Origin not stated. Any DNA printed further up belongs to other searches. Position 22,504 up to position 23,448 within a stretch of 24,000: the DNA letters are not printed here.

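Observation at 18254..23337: Self-contained minus-strand thiol-redox island headed by an ArsR-rhodanese fusion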

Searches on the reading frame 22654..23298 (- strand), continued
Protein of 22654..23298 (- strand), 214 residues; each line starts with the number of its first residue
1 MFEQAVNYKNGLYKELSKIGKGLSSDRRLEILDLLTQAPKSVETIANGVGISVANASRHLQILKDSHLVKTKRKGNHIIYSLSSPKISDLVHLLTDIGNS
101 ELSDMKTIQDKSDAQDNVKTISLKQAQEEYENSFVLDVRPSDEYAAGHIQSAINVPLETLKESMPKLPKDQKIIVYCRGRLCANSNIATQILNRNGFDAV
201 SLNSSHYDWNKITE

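Call 75: fold_search(model_id=the predicted structure, library=pdb)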
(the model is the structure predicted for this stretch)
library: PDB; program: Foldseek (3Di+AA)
matches with E <= 10: 1520; with E <= 0.001: 159
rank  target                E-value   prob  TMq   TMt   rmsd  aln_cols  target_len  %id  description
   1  3nt6_A                8.5e-08  1.00  0.43  0.17   8.0       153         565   21  Structure of the Shewanella loihica PV-4 NADH-dependent persulfide reductase C43S/C531S Double Mutant (released 2010-12-08)
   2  2kko_MODEL_1_A        1.0e-07  1.00  0.43  0.83   1.0        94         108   35  Solution NMR structure of the homodimeric winged helix-turn-helix DNA-binding domain (fragment 1-100) Mb0332 f (released 2009-08-11)
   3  3ict_B                1.1e-07  1.00  0.44  0.18  10.8       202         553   18  Crystal structure of reduced Bacillus anthracis CoADR-RHD (released 2009-11-17)
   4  3icr_B                1.2e-07  1.00  0.44  0.18  10.8       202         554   18  Crystal structure of oxidized Bacillus anthracis CoADR-RHD (released 2009-11-17)
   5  4ocg_A                1.9e-07  1.00  0.40  0.16   9.8       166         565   19  Structure of the Shewanella loihica PV-4 NADH-dependent persulfide reductase F161A Mutant (released 2014-08-20)
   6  3ict_A                3.4e-07  1.00  0.44  0.18   8.1       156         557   19  Crystal structure of reduced Bacillus anthracis CoADR-RHD (released 2009-11-17)
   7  3gw2                  4.1e-07  1.00  0.40  0.88   1.4        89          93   35  Crystal structure of possible transcriptional regulatory protein (fragment 1-100) from Mycobacterium bovis. Northeast St (released 2009-04-21)
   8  3ntd_A                4.6e-07  1.00  0.42  0.17   7.0       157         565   20  Structure of the Shewanella loihica PV-4 NADH-dependent persulfide reductase C531S Mutant (released 2010-12-08)
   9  3o3w_I                5.6e-07  1.00  0.41  0.75   5.9       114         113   23  Crystal Structure of BH2092 protein (residues 14-131) from Bacillus halodurans, Northeast Structural Genomics Consorti (released 2010-09-01)
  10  3icr_A                5.9e-07  1.00  0.44  0.18  11.1       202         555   17  Crystal structure of oxidized Bacillus anthracis CoADR-RHD (released 2009-11-17)
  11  4ggg_A                7.1e-07  1.00  0.40  0.92   0.9        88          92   31  Crystal structure of V66A/L68V CzrA in the Zn(II)bound state. (released 2013-02-06)
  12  6cdb_B                8.5e-07  1.00  0.40  0.89   1.1        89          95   31  Crystal Structure of V66L CzrA in the Zn(II)bound state (released 2018-07-11)
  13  4omz_A                9.1e-07  1.00  0.40  0.81   1.8        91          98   31  Crystal Structure of NolR from Sinorhizobium fredii (released 2014-04-16)
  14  3nta_A                1.0e-06  1.00  0.42  0.17   7.1       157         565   20  Structure of the Shewanella loihica PV-4 NADH-dependent persulfide reductase (released 2010-12-08)
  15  1r1v_B                1.2e-06  1.00  0.41  0.89   1.1        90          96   31  Crystal structure of the metal-sensing transcriptional repressor CzrA from Staphylococcus aureus in the Zn2-form (released 2004-05-18)
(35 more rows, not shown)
